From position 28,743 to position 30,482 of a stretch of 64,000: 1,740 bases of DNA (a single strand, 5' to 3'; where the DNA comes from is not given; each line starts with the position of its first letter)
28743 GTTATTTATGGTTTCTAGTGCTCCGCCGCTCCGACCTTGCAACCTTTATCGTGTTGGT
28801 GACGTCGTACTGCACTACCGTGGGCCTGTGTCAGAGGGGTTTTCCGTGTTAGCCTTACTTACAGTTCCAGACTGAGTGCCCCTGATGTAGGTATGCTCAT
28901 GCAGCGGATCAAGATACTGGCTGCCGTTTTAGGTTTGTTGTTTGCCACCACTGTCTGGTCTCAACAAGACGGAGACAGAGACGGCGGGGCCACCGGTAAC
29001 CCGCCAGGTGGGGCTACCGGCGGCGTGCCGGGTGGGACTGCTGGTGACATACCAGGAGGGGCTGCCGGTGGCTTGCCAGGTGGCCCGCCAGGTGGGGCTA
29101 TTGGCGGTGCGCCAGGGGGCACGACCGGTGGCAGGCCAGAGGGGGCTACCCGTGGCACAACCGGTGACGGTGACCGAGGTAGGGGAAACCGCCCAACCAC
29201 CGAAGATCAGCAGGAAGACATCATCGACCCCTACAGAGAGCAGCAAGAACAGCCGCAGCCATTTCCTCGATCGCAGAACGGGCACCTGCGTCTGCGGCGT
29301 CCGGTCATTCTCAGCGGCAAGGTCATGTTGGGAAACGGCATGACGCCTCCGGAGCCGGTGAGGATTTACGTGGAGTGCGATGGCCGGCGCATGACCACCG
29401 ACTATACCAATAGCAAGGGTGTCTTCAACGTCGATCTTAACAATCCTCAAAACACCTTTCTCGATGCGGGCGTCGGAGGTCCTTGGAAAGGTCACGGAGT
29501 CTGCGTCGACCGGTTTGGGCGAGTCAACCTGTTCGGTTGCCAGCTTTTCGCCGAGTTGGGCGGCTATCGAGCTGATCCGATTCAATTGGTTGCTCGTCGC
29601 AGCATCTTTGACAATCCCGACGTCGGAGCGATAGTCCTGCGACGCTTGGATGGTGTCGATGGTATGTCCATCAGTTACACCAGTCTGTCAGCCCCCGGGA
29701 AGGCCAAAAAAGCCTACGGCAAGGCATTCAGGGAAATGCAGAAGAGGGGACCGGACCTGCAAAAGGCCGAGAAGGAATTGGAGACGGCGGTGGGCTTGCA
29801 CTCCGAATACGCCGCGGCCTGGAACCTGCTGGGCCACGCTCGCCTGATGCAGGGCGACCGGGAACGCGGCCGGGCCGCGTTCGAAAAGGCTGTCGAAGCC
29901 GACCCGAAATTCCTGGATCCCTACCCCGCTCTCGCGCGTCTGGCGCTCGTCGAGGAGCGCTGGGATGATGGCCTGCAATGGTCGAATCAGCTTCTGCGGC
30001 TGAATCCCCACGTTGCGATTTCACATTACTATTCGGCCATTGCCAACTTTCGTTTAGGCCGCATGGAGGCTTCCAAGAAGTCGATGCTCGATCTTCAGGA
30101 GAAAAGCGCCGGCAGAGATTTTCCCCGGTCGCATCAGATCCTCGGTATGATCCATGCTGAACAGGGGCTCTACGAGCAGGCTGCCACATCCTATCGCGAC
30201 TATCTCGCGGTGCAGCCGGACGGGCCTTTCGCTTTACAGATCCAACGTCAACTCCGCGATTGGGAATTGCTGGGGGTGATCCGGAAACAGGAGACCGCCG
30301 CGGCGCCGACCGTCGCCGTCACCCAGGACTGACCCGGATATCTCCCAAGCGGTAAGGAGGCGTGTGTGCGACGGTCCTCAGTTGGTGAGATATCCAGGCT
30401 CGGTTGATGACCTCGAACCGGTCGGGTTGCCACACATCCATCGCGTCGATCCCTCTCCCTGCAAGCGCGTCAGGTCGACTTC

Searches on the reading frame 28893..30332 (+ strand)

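Call 16: search_protein_families(library=pfam, proteins=[window:28893-30332:+], max_evalue=0.001)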
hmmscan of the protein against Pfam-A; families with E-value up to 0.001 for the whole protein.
window:28893-30332:+ (479 aa): 9 families
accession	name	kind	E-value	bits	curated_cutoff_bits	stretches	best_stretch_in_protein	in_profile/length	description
PF13432.12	TPR_16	-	1.7e-12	48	32.7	1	288-338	12-62/65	Tetratricopeptide repeat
PF07719.23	TPR_2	-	3.4e-10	39.7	27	1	307-339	1-33/34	Tetratricopeptide repeat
PF13181.12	TPR_8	-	5.3e-10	39.1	25.7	1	307-339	1-33/34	Tetratricopeptide repeat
PF13371.12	TPR_9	-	1.9e-08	34.6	35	0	349-396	3-50/73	Tetratricopeptide repeat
PF13428.12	TPR_14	-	2.5e-08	34.3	23.5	1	308-350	2-44/44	Tetratricopeptide repeat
PF00515.34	TPR_1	-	2.6e-08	33.8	27.8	0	307-340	1-34/34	Tetratricopeptide repeat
PF14559.12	TPR_19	-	7.7e-06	26.6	25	1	288-342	6-58/68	Tetratricopeptide repeat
PF13431.12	TPR_17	-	5e-05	23.7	24.4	0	329-359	1-31/34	Tetratricopeptide repeat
PF13414.12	TPR_11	-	0.0001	22.3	26.8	0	289-321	10-42/42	TPR repeat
